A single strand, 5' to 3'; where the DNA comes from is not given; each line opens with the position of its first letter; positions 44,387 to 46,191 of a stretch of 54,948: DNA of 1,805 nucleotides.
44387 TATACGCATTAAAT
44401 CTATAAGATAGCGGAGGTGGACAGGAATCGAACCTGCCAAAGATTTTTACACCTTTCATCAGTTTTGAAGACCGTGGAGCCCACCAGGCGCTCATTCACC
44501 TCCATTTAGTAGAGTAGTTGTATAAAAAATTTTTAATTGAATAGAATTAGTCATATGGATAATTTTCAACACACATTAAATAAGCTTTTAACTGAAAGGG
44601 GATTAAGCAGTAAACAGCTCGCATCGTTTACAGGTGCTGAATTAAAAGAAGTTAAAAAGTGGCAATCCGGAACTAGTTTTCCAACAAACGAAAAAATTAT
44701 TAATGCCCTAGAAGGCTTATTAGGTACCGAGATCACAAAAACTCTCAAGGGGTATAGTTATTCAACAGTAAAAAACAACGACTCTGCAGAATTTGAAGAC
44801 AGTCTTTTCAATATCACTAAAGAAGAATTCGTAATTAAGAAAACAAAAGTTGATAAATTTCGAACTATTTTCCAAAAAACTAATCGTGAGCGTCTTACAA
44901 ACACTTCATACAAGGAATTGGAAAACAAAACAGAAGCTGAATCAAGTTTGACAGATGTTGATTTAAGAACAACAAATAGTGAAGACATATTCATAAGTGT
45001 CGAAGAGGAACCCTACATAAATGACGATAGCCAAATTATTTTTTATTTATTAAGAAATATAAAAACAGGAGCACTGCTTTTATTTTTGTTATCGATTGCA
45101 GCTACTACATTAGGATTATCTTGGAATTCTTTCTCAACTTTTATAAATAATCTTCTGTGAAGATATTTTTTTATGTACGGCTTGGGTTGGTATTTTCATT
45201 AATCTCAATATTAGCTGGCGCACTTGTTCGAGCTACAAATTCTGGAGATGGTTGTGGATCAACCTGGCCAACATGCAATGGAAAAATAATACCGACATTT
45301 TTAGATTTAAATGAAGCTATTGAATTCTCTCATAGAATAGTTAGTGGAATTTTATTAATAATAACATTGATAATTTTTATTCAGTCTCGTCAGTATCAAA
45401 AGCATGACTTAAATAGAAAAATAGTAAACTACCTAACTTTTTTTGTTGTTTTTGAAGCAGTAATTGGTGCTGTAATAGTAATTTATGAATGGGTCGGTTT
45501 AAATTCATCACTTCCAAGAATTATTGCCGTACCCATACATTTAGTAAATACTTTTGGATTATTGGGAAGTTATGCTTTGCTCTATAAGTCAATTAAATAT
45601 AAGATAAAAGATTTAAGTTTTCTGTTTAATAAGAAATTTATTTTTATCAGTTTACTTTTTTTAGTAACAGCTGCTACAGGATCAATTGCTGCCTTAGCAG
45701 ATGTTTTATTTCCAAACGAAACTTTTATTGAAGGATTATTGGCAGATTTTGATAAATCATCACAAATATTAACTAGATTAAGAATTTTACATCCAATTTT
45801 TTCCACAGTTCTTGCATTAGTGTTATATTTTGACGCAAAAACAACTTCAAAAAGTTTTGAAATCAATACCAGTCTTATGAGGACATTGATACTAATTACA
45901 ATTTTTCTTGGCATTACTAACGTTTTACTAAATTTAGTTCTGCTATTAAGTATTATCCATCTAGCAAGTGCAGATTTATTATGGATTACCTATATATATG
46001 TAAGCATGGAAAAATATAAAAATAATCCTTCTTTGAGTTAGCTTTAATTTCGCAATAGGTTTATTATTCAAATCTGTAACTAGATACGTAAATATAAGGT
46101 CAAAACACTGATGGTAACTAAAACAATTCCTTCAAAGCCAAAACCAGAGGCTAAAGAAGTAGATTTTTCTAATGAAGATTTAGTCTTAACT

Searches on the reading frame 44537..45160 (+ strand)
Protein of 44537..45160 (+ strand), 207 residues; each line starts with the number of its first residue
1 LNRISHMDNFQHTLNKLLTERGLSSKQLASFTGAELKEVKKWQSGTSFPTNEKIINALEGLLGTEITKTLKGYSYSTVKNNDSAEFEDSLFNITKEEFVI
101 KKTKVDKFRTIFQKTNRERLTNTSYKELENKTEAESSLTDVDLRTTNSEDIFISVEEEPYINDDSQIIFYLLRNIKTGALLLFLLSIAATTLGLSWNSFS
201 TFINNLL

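Call 6: search_protein_families(library=pfam, proteins=[window:44537-45160:+])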
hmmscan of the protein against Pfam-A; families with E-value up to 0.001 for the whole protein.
window:44537-45160:+ (207 aa): 0 families

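Call 19: search_protein_families(library=ncbifam, proteins=[window:44537-45160:+])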
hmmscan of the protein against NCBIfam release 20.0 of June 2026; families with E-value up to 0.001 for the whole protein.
window:44537-45160:+ (207 aa): 1 family
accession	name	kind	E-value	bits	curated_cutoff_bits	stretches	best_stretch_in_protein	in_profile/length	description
NF041951.1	phage_RstR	subfamily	0.00039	20.7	80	1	9-55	2-48/108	RstR family transcriptional repressor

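Call 73: search_protein_families(library=pfam, proteins=[window:44537-45160:+], max_evalue=10)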
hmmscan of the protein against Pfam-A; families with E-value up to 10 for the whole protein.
window:44537-45160:+ (207 aa): 3 families
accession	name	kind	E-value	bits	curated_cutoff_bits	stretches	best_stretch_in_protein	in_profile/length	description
PF12844.13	HTH_19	-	0.0087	16.4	30.2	1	14-59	4-49/64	Helix-turn-helix domain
PF13443.12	HTH_26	-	0.028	15.1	22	1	14-48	2-40/63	Cro/C1-type HTH DNA-binding domain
PF11738.13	DUF3298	-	0.74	11.2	24.1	1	111-170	3-64/84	Protein of unknown function (DUF3298)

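Call 84: search_protein_families(library=phrogs, proteins=[window:44537-45160:+], max_evalue=0.001)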
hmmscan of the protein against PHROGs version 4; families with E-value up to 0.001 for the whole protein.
window:44537-45160:+ (207 aa): 2 families
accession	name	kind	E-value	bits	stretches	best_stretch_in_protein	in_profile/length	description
phrog_4836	-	transcription regulation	7.7e-06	26.6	1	11-106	77-152/194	CII-like regulator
phrog_8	-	transcription regulation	0.00045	20.8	1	11-128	163-271/346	transcriptional regulator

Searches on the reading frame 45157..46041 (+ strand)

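Call 6: search_protein_families(library=pfam, proteins=[window:45157-46041:+])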
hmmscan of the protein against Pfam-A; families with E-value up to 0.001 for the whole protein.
window:45157-46041:+ (294 aa): 1 family
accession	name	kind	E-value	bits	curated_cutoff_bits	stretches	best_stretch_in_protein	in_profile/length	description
PF02628.20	COX15-CtaA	-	8.3e-25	87.9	29.9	2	55-278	77-320/322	Cytochrome oxidase assembly protein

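Call 84: search_protein_families(library=phrogs, proteins=[window:45157-46041:+], max_evalue=0.001)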
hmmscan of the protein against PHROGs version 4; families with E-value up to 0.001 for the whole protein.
window:45157-46041:+ (294 aa): 0 families
